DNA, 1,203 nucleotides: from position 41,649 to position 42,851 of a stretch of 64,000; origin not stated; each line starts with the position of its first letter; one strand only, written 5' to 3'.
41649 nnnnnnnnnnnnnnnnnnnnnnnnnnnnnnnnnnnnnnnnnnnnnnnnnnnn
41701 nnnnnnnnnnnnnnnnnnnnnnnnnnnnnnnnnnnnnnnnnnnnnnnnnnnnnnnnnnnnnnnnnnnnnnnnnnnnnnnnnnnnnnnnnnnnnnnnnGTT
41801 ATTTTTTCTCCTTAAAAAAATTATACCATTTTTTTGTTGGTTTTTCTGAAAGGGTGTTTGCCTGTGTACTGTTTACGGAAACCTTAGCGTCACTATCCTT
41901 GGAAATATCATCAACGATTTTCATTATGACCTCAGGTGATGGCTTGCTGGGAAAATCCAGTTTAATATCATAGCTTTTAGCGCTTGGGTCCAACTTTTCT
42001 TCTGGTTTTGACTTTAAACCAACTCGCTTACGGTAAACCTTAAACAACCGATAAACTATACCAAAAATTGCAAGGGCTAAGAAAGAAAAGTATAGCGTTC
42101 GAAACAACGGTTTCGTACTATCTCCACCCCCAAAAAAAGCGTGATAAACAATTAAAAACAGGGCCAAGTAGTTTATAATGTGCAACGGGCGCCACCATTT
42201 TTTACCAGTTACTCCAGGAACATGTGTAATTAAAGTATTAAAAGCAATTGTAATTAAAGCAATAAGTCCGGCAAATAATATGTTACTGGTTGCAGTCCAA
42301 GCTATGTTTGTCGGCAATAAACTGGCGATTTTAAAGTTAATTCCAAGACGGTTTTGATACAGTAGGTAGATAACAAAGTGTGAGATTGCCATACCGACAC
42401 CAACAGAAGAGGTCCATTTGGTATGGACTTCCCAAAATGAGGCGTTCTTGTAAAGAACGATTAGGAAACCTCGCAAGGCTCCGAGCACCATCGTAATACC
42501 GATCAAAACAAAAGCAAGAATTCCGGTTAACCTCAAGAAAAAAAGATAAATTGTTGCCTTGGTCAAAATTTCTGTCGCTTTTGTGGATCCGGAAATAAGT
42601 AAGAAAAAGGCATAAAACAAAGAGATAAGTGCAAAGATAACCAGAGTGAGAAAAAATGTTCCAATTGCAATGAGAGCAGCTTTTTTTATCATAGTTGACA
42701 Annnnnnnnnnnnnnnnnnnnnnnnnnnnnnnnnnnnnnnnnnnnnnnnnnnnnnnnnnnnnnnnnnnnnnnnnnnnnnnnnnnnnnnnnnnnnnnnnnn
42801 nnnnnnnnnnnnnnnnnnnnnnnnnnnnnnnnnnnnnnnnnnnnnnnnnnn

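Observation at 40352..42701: Three-gene operon resembling a split NADPH-oxidase/ferric-reductase: bis-heme membrane protein, ferredoxin, FAD/NAD(P) reductase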

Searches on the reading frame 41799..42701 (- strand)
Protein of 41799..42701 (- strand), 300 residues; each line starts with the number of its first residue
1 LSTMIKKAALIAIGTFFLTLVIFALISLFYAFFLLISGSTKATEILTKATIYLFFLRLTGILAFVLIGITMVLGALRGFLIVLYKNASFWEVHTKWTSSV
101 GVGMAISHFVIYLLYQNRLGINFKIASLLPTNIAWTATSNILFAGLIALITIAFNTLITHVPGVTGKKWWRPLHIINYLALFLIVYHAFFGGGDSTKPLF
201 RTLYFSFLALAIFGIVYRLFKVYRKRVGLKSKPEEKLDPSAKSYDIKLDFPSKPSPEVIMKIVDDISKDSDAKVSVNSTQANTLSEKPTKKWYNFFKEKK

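Call 3: search_protein_families(library=pfam, proteins=[window:41799-42701:-], max_evalue=0.1)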
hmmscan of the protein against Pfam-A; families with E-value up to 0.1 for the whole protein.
window:41799-42701:- (300 aa): 1 family
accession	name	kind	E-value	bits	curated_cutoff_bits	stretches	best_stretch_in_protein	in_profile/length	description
PF13301.11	DUF4079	-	0.035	14.8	31.4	0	71-192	61-135/141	Protein of unknown function (DUF4079)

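Call 4: search_protein_families(library=ncbifam, proteins=[window:41799-42701:-], max_evalue=0.1)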
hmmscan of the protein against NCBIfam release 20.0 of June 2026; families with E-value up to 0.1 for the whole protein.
window:41799-42701:- (300 aa): 1 family
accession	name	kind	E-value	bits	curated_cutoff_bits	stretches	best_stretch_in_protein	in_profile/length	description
NF045610.1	acin_4_helix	equivalog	0.016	15.2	50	0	9-65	72-128/131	putative four-helix membrane protein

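Call 5: find_homologous_proteins(query=window:41799-42701:-)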
Query window:41799-42701:- (300 aa): 16 proteins with E <= 0.001 among 3851 candidates.
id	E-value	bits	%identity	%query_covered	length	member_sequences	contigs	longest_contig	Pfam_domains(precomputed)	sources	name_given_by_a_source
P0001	2.0e-187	640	100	99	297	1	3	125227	-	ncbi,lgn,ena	-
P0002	4.0e-134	465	71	96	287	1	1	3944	-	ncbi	-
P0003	4.7e-134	464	71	96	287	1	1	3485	-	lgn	-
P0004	3.5e-117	409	74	83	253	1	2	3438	-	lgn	-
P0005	3.1e-109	383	74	80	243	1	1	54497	-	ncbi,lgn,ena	-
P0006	8.1e-105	368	71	82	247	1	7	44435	-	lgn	-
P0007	2.4e-76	275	51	84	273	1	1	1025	-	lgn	-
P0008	2.9e-76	275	58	77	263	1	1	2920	-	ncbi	-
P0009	3.7e-75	271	49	95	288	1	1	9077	-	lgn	-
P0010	2.1e-66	242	73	51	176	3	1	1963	-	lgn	-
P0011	6.6e-61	224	47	75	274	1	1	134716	-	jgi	jgi:hypothetical protein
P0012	9.1e-59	217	46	74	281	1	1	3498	-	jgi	jgi:hypothetical protein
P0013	2.0e-58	216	48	72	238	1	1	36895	-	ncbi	-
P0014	2.8e-56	209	43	82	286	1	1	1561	-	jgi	-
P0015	1.7e-54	203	43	84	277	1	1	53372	-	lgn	-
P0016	3.5e-54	202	46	75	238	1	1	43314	-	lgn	-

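Call 11: find_encoding_contigs(protein=P0011, flank=8000, max_places=3)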
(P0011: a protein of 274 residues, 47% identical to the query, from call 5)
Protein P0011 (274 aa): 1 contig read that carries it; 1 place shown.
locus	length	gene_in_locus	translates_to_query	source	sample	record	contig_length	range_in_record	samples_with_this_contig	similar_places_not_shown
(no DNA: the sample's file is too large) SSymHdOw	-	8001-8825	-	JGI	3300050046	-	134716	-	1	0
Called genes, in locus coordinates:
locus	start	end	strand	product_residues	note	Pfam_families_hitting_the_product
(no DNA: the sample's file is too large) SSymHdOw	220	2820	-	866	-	PF13298:LigD_N, PF01068:DNA_ligase_A_M, PF09414:RNA_ligase (weak), PF04679:DNA_ligase_A_C, PF21686:LigD_Prim-Pol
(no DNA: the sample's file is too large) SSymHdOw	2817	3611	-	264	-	PF02735:Ku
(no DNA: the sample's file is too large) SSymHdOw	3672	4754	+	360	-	PF00404:Dockerin_1 (weak)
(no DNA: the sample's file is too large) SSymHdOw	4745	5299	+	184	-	-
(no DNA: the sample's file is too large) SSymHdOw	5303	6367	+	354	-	PF00754:F5_F8_type_C, PF22633:F5_F8_type_C_2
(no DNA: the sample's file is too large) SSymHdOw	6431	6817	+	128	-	PF00173:Cyt-b5 (weak)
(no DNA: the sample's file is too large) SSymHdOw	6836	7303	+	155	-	-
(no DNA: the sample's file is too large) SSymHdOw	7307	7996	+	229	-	-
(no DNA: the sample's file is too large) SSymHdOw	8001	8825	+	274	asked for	-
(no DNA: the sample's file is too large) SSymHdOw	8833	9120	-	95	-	-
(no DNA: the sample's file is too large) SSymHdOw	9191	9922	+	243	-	PF00175:NAD_binding_1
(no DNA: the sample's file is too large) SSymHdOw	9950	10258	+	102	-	-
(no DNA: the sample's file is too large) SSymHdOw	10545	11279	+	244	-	PF09136:Glucodextran_B (weak), PF17936:Big_6 (faint), PF19077:Big_13 (weak), PF09136:Glucodextran_B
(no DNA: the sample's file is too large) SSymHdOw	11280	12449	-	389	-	PF04932:Wzy_C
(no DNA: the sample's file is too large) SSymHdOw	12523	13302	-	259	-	PF00535:Glycos_transf_2, PF10111:Glyco_tranf_2_2 (weak)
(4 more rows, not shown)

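Call 12: find_encoding_contigs(protein=P0005, flank=8000, max_places=3)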
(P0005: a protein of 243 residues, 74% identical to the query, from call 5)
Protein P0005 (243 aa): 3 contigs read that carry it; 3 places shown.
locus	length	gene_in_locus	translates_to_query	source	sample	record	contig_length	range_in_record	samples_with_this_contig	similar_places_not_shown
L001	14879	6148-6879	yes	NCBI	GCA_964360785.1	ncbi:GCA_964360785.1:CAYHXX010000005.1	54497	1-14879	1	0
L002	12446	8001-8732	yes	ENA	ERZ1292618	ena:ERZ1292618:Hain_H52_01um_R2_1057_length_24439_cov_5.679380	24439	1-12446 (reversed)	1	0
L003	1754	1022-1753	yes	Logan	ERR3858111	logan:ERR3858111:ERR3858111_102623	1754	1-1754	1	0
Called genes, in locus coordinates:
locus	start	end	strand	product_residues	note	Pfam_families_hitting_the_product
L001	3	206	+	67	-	?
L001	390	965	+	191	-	PF01458:SUFBD_core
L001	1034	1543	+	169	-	-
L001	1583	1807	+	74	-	PF14076:DUF4258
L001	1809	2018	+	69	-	PF10049:DUF2283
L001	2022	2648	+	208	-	PF07963:N_methyl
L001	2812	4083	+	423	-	PF00266:Aminotran_5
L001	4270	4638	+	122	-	PF01592:NifU_N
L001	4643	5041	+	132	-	-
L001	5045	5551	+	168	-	-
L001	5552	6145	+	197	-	-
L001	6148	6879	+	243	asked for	-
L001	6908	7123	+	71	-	PF13370:Fer4_13, PF13459:Fer4_15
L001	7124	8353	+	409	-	PF07992:Pyr_redox_2, PF13738:Pyr_redox_3 (weak), PF00070:Pyr_redox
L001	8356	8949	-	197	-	-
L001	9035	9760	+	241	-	-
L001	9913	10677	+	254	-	PF02535:Zip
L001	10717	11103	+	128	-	PF00072:Response_reg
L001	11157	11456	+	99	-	PF01883:FeS_assembly_P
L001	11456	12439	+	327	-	PF02674:Colicin_V, PF00188:CAP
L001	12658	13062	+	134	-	PF22091:DUF6941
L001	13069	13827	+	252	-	PF13367:PrsW-protease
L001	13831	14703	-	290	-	PF02899:Phage_int_SAM_1, PF13495:Phage_int_SAM_4, PF00589:Phage_integrase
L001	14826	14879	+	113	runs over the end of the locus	PF19579:FtsL_2 (weak), PF04977:DivIC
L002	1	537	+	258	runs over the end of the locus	PF02463:SMC_N (faint), PF00005:ABC_tran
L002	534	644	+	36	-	-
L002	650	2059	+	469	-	PF19295:SufBD_N, PF01458:SUFBD_core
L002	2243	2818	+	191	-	PF01458:SUFBD_core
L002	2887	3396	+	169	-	-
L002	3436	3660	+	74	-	PF14076:DUF4258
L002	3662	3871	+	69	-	PF10049:DUF2283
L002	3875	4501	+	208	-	PF07963:N_methyl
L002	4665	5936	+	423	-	PF00266:Aminotran_5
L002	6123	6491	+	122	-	PF01592:NifU_N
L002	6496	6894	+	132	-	-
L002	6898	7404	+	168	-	-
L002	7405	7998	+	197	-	-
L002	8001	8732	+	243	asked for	-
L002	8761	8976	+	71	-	PF13370:Fer4_13, PF13459:Fer4_15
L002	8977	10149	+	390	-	-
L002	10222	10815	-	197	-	-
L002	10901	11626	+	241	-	-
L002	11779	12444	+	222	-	?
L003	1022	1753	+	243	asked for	?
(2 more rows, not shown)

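Call 13: find_related_loci(query=A1, collection=genome_contigs, flank=8000)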
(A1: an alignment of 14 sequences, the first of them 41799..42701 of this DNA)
Query A1 (300 aa) in genome_contigs; peptide patterns used: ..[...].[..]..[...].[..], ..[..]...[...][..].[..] (x = any residue, [..] = any of these).
8 stretches matched a pattern; 1 encode a relative of the query (tblastn E <= 1e-3); 1 distinct loci.
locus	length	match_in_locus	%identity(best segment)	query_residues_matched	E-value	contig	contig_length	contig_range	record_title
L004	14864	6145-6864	74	3-242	9e-119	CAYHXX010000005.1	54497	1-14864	MAG TPA_asm: uncultured Gammaproteobacteria bacterium isolate ERP119705_co16_46 genome assembly, contig: NODE_346_length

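Call 15: find_encoding_contigs(protein=P0013, flank=8000, max_places=2)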
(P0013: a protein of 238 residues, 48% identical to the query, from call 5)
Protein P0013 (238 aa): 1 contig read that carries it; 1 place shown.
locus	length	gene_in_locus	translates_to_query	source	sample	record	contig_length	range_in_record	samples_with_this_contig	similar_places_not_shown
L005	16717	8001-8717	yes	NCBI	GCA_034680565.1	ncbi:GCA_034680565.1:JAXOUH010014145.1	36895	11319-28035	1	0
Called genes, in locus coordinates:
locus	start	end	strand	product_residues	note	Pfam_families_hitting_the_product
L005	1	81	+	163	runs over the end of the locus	-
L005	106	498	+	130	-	PF10604:Polyketide_cyc2, PF11687:DUF3284 (weak), PF08327:AHSA1 (weak)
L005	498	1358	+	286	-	PF00892:EamA, PF03151:TPT (faint), PF00892:EamA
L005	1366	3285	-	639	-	-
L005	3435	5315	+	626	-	PF00144:Beta-lactamase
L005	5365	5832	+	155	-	-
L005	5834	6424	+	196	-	PF00404:Dockerin_1 (weak)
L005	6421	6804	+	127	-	PF00173:Cyt-b5 (weak)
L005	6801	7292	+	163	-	-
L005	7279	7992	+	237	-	-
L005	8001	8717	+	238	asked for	-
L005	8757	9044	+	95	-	-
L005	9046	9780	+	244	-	PF00175:NAD_binding_1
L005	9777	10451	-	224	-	-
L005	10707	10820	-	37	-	-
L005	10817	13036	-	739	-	PF00403:HMA, PF00122:E1-E2_ATPase, PF00702:Hydrolase, PF08282:Hydrolase_3 (weak)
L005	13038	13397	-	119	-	PF13473:Cupredoxin_1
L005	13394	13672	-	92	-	PF02583:Trns_repr_metal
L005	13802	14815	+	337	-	PF13386:DsbD_2, PF13473:Cupredoxin_1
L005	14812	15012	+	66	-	PF00403:HMA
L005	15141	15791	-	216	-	PF13487:HD_5, PF01966:HD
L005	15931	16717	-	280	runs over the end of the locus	PF12705:PDDEXK_1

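Call 16: find_encoding_contigs(protein=P0015, flank=8000, max_places=2)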
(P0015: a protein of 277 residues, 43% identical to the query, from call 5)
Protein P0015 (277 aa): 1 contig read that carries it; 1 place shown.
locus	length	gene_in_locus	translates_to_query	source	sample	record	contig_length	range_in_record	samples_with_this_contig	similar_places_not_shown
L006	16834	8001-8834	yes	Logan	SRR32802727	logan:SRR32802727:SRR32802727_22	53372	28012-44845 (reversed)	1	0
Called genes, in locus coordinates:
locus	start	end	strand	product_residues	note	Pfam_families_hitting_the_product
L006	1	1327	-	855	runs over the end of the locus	PF13298:LigD_N, PF01068:DNA_ligase_A_M, PF04679:DNA_ligase_A_C, PF21686:LigD_Prim-Pol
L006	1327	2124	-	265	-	PF02735:Ku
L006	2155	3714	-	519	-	PF02463:SMC_N (faint), PF03193:RsgA_GTPase (faint), PF00005:ABC_tran, PF00931:NB-ARC (faint), PF13555:AAA_29 (faint), PF01926:MMR_HSR1 (faint), PF12848:ABC_tran_Xtn, PF00005:ABC_tran, +3 more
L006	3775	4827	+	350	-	PF00404:Dockerin_1 (weak)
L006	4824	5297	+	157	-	-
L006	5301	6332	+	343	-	PF00754:F5_F8_type_C, PF22633:F5_F8_type_C_2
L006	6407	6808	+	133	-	-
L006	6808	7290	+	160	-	-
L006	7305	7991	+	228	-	-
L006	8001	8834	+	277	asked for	-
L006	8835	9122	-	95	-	-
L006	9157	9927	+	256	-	PF00175:NAD_binding_1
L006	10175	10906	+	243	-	PF09136:Glucodextran_B (weak), PF17936:Big_6 (faint), PF19077:Big_13 (weak), PF09136:Glucodextran_B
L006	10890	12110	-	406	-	PF04932:Wzy_C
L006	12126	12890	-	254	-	PF00535:Glycos_transf_2, PF10111:Glyco_tranf_2_2 (weak)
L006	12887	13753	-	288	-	PF00535:Glycos_transf_2, PF10111:Glyco_tranf_2_2 (weak)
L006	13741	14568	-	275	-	PF13489:Methyltransf_23, PF08241:Methyltransf_11, PF08242:Methyltransf_12, PF13649:Methyltransf_25, PF13847:Methyltransf_31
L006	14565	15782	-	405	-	PF01943:Polysacc_synt, PF13440:Polysacc_synt_3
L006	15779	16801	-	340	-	PF00535:Glycos_transf_2, PF10111:Glyco_tranf_2_2, PF13641:Glyco_tranf_2_3, PF13506:Glyco_transf_21, PF13632:Glyco_trans_2_3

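Call 17: find_encoding_contigs(protein=P0016, flank=8000, max_places=2)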
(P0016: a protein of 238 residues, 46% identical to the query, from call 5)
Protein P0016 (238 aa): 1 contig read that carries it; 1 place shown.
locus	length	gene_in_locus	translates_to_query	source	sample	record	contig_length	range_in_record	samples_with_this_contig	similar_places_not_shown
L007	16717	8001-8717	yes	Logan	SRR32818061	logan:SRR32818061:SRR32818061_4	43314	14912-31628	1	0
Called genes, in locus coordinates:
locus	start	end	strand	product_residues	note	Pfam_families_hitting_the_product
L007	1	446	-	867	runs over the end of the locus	PF13298:LigD_N, PF01068:DNA_ligase_A_M, PF04679:DNA_ligase_A_C, PF21686:LigD_Prim-Pol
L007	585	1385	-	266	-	PF02735:Ku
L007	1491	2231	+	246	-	PF00106:adh_short, PF08659:KR, PF13561:adh_short_C2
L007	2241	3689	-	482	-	PF02463:SMC_N (faint), PF03193:RsgA_GTPase (faint), PF13476:AAA_23 (faint), PF00005:ABC_tran, PF00006:ATP-synt_ab (faint), PF00005:ABC_tran (weak), PF12848:ABC_tran_Xtn, PF00005:ABC_tran, +6 more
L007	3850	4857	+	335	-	-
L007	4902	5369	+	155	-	-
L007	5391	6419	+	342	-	PF00754:F5_F8_type_C, PF22633:F5_F8_type_C_2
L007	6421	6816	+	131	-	-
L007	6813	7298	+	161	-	-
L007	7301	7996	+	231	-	-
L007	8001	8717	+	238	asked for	-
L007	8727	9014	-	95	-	-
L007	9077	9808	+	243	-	PF00175:NAD_binding_1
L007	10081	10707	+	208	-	PF09136:Glucodextran_B, PF17936:Big_6 (weak), PF19077:Big_13 (weak), PF09136:Glucodextran_B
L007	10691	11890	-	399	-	PF04932:Wzy_C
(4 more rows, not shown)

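Call 18: predict_structure(alignment_id=A1)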
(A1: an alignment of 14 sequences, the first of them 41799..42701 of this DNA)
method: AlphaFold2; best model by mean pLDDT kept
length: 300 residues; sequences in the alignment: 14
mean_pLDDT: 67.5   pTM: 0.53
mean pLDDT of the five models: 67.5, 64.6, 62.6, 57.7, 50.8
residues with pLDDT >= 90: 0; 70-90: 173; 50-70: 75; < 50: 52
segments of 3 or more residues with pLDDT < 50: 230-245, 249-253, 272-275, 277-300
pLDDT, mean of each block of 10 residues (from residue 1): 70 73 69 64 56 72 75 70 69 74 79 75 75 80 85 82 76 79 82 64 73 77 67 45 46 60 66 45 35 42
secondary structure, 60 per line:
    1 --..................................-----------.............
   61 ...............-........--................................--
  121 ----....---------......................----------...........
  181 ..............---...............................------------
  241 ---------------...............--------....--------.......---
elements in order: H3-36 H48-75 H77-84 H87-118 H125-128 H138-159 H170-194 H198-228 H256-270 H279-282 H291-297

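Call 21: search_protein_representatives(alignment_id=A1)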
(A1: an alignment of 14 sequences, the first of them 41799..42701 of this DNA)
Query: 14 sequences, 259 profile positions. Proteins with E-value up to 0.001 (for the whole library): 164; up to 1e-10: 8; up to 1e-30: 6. The best 150 are listed.
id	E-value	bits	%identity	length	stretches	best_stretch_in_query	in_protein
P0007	1.0e-110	385.5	-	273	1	1-250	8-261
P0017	4.7e-100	350.5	-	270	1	2-252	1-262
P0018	6.1e-81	287.9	-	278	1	2-235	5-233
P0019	3.5e-53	196.9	-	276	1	29-227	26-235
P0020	1.1e-45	172.4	-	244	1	1-231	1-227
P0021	4.1e-44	167.2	-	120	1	1-120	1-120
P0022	4.5e-14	68.7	-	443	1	50-254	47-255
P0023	6.7e-12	61.6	-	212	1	13-220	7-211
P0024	1.2e-10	57.5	-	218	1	23-222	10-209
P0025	3.7e-10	55.9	-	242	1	17-229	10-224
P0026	4.2e-10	55.7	-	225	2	125-219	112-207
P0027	4.3e-10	55.7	-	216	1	49-218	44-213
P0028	7.3e-10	54.9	-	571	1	45-234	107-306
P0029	1.0e-09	54.4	-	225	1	50-226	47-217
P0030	1.4e-09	54.0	-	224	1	3-226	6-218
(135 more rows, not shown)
